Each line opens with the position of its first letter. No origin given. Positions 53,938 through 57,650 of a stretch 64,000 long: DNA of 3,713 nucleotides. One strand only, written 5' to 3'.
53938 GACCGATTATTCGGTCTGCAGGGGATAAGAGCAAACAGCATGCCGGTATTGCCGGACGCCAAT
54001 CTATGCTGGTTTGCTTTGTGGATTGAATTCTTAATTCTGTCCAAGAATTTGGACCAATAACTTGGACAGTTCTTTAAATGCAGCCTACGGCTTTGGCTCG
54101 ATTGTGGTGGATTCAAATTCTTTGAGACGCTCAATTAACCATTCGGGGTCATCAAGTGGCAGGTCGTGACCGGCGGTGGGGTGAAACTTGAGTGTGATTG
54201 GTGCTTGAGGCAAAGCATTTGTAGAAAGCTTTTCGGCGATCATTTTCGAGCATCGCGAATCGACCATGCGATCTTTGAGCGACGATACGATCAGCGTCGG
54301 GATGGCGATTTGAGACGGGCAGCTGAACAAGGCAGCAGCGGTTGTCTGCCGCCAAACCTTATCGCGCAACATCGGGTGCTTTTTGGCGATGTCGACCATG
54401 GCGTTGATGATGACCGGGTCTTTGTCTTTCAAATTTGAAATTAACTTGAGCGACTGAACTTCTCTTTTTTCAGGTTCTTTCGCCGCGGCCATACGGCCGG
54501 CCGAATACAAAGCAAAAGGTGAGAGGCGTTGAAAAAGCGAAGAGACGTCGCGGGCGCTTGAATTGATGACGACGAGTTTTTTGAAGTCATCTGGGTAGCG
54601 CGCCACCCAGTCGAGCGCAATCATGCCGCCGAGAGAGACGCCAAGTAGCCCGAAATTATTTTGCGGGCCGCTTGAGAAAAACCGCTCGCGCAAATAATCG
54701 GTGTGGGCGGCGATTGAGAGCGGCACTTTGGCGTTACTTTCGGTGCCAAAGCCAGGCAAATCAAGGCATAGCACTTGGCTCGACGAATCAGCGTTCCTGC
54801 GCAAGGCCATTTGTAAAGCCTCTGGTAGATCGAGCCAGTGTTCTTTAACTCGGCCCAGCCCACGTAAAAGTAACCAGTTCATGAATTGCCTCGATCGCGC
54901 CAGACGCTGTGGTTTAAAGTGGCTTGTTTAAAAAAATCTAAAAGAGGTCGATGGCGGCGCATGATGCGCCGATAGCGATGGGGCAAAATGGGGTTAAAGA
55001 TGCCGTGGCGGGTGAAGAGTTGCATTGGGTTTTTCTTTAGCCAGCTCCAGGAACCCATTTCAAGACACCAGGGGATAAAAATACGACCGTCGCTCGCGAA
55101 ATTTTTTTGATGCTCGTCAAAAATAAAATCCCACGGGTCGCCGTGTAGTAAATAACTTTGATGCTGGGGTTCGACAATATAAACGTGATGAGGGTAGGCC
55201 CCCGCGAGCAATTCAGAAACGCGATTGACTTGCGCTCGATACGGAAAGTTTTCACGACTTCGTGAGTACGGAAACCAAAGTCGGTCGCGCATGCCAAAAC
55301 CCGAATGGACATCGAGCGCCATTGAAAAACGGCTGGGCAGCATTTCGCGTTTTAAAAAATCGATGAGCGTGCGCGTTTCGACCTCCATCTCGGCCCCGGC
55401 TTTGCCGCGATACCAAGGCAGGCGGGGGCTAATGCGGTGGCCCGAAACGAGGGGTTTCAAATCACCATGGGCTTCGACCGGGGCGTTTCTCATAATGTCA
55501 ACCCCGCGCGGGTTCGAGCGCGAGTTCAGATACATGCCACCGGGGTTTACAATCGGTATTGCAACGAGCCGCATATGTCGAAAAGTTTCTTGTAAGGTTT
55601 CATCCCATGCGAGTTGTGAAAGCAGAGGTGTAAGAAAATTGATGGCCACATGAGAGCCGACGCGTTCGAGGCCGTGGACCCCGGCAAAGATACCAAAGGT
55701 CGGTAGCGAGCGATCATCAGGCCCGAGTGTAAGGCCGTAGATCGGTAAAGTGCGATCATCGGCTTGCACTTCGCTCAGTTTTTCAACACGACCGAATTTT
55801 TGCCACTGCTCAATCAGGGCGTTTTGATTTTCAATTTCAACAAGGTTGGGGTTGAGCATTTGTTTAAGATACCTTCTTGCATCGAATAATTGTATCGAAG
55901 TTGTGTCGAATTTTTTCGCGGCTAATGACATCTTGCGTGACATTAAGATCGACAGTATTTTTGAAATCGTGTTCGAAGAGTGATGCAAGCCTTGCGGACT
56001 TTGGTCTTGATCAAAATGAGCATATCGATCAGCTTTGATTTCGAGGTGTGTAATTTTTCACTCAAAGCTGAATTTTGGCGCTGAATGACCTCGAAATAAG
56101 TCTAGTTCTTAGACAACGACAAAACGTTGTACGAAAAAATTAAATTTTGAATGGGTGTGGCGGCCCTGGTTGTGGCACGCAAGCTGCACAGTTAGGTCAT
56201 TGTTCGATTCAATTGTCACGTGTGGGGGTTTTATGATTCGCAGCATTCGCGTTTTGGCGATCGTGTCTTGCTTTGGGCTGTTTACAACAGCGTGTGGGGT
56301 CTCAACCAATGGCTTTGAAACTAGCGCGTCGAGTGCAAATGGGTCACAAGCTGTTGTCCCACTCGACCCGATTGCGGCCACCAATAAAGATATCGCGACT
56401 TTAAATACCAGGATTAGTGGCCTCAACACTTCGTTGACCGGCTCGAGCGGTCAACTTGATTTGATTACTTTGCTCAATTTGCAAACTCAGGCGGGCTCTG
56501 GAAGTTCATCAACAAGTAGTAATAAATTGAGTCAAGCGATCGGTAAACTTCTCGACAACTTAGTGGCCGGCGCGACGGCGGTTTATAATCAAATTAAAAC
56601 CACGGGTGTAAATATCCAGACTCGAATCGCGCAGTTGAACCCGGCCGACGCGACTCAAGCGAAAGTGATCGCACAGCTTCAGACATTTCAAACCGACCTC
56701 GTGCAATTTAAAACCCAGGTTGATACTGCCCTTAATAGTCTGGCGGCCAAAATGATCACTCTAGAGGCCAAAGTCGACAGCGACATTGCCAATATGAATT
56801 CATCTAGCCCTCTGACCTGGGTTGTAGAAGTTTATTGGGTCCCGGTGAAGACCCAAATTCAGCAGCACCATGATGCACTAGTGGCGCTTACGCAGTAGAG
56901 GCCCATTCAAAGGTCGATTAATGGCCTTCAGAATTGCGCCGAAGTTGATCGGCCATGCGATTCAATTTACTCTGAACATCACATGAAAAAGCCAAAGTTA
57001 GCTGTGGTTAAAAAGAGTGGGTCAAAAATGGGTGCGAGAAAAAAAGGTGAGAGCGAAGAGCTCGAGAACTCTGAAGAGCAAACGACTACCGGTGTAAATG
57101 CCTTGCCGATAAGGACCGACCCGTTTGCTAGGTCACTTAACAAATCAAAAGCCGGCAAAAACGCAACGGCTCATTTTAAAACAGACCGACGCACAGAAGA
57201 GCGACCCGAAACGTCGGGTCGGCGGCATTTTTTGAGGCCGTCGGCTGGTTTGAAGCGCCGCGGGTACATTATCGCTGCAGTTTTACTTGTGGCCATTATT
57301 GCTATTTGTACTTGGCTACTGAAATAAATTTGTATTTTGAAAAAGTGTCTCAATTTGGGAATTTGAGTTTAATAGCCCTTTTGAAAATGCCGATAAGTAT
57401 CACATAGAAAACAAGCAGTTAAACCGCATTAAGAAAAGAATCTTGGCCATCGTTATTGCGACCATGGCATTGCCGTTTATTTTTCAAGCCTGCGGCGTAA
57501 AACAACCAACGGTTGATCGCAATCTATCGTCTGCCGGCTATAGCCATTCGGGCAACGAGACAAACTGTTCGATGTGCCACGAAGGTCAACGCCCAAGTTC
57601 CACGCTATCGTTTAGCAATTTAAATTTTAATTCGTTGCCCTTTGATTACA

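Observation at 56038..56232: Sigma-54-type promoter with an upstream inverted repeat ahead of the lipoprotein / small protein / giant cytochrome gene string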

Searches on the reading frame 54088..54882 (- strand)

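Call 9: search_protein_families(library=pfam, proteins=[window:54088-54882:-], max_evalue=0.01)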
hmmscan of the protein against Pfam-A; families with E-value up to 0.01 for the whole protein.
window:54088-54882:- (265 aa): 5 families
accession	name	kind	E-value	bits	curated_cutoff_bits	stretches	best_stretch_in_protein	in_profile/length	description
PF00561.26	Abhydrolase_1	-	2.5e-15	57.3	25.8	1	5-246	5-245/245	alpha/beta hydrolase fold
PF12697.13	Abhydrolase_6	-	5.6e-13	50.5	26.3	1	4-251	2-216/217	Alpha/beta hydrolase family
PF12146.15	Hydrolase_4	-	2.1e-11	44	27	1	35-244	32-237/239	Serine aminopeptidase, S33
PF00326.27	Peptidase_S9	-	0.0015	18.5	22.6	0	59-158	50-148/213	Prolyl oligopeptidase family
PF08840.17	BAAT_C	-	0.0035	17.9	20.9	0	74-239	21-158/210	BAAT / Acyl-CoA thioester hydrolase C terminal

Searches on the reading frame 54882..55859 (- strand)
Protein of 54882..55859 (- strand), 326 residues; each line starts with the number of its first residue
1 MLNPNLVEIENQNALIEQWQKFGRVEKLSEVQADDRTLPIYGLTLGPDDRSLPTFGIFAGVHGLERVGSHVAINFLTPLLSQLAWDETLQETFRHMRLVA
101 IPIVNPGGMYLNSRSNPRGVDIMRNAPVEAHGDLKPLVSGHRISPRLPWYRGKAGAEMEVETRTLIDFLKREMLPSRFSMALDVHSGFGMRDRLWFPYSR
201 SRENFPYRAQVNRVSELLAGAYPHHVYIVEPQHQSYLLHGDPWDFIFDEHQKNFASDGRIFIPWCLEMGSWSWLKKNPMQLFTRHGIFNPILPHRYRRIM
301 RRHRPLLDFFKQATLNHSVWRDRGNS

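Call 9: search_protein_families(library=pfam, proteins=[window:54882-55859:-], max_evalue=0.01)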
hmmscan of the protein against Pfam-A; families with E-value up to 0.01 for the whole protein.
window:54882-55859:- (326 aa): 2 families
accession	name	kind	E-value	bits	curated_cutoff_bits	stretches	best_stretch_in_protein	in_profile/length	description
PF00246.29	Peptidase_M14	-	3.8e-17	63.3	21.6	1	39-227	29-222/286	Zinc carboxypeptidase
PF10994.13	DUF2817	-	0.0081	16.1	23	0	54-125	53-117/341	Protein of unknown function (DUF2817)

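Call 18: list_cluster_members(proteins=[P0001, window:54882-55859:-, window:126-1436:+, window:6427-10494:-])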
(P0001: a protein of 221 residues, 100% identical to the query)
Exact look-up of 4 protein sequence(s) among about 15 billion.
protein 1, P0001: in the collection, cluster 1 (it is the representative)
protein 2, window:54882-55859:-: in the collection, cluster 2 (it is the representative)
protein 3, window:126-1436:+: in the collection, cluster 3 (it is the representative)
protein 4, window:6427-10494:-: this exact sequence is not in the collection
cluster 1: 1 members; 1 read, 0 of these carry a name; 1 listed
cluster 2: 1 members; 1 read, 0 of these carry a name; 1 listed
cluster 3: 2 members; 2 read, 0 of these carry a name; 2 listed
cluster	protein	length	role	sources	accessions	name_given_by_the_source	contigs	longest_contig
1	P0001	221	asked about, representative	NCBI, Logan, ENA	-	-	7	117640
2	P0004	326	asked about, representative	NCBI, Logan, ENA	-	-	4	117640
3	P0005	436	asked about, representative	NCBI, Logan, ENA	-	-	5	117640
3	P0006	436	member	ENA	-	-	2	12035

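Call 19: find_related_loci(query=window:54882-55859:-, collection=genome_contigs, flank=10000)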
Query window:54882-55859:- (326 aa) in genome_contigs; peptide patterns used: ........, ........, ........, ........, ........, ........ (x = any residue, [..] = any of these).
130 stretches matched a pattern; 11 encode a relative of the query (tblastn E <= 1e-3); 11 distinct loci.
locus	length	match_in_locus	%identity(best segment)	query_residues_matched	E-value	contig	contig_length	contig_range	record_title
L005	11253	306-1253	49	5-319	7e-106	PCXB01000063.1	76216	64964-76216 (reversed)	MAG: Deltaproteobacteria bacterium CG11_big_fil_rev_8_21_14_0_20_45_16 CG11_8_21_14_0.20_scaffold_156_c, whole genome sh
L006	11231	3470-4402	49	2-321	3e-104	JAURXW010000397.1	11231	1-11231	MAG: Bacteriovorax sp. isolate E10_metabat.bin.5_sub E10_k141_134744, whole genome shotgun sequence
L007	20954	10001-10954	46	4-324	5e-100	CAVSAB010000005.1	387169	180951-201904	MAG: uncultured beta proteobacterium isolate MFD05942.bin.3.333 genome assembly, contig: contig_22601, whole genome shot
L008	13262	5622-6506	50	29-326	9e-97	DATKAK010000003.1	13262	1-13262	MAG TPA_asm: Gallionella sp. isolate SMAG_U15203 k141_2828920, whole genome shotgun sequence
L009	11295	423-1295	50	28-321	7e-97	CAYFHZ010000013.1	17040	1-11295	MAG TPA_asm: uncultured Bacteriovoracaceae bacterium isolate ERP003628_co1_279 genome assembly, contig: NODE_1629_length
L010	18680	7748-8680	45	8-320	2e-94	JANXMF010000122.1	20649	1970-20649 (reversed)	MAG: Pseudobdellovibrionaceae bacterium isolate 336R_concoct_85_sub 336R_k141_1621839, whole genome shotgun sequence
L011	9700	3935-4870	48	16-326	2e-94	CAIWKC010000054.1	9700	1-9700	MAG: uncultured Gallionellaceae bacterium isolate A2_bin-1030 genome assembly, contig: bin-1030:054/439, whole genome sh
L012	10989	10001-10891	46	23-320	2e-92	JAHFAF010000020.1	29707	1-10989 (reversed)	MAG: Bdellovibrionaceae bacterium isolate nzgw169 NODE_856_length_29708_cov_3.591037, whole genome shotgun sequence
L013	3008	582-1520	44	4-320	9e-92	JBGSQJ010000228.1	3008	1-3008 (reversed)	MAG: Bdellovibrionales bacterium isolate JTS-AC328 k141_2379256, whole genome shotgun sequence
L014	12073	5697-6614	43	8-316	3e-87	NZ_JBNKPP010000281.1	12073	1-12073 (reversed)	MAG: Agarivorans sp. isolate G1.bin.5.orig k141_850670, whole genome shotgun sequence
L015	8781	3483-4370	42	19-323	2e-84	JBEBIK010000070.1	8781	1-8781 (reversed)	MAG: Pseudobdellovibrio sp. isolate SF1_2_22 NODE_7461_length_8781_cov_3.846579, whole genome shotgun sequence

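Call 90: search_protein_families(library=pfam, proteins=[L015:1-1431:+], max_evalue=0.001)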
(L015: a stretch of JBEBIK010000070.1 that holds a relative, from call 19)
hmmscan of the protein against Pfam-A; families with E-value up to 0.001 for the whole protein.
L015:1-1431:+ (477 aa): 9 families
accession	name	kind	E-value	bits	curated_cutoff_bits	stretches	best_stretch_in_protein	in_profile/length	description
PF00158.32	Sigma54_activat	-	7.3e-74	247.5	20.2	1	155-322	1-168/168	Sigma-54 interaction domain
PF00072.30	Response_reg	-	2.1e-26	92.7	30.2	1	16-126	1-110/111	Response regulator receiver domain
PF25601.1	AAA_lid_14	-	2.9e-26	91.5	27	1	327-406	1-80/87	AAA+ ATPase lid domain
PF14532.12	Sigma54_activ_2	-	1.3e-22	80.9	25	1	156-326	1-138/138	Sigma-54 interaction domain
PF02954.25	HTH_8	-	5.1e-13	49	22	1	426-465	2-41/42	Bacterial regulatory protein, Fis family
PF07728.20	AAA_5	-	1.2e-06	29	22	1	179-297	2-123/139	AAA domain (dynein-related subfamily)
PF00004.35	AAA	-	1.6e-06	29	21.2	1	179-313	1-128/131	ATPase family associated with various cellular activities (AAA)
PF13191.12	AAA_16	-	0.00012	23.1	32.6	1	162-231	9-85/167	AAA ATPase domain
PF20161.5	VpsR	-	0.00066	19.8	23.7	0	26-126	20-120/121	VpsR domain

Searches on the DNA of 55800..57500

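Call 38: search_rna_families(source=window, start=55800, end=57500, threshold=evalue, max_evalue=1)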
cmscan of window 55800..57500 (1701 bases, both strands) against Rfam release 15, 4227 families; matches with E-value up to 1: 0.
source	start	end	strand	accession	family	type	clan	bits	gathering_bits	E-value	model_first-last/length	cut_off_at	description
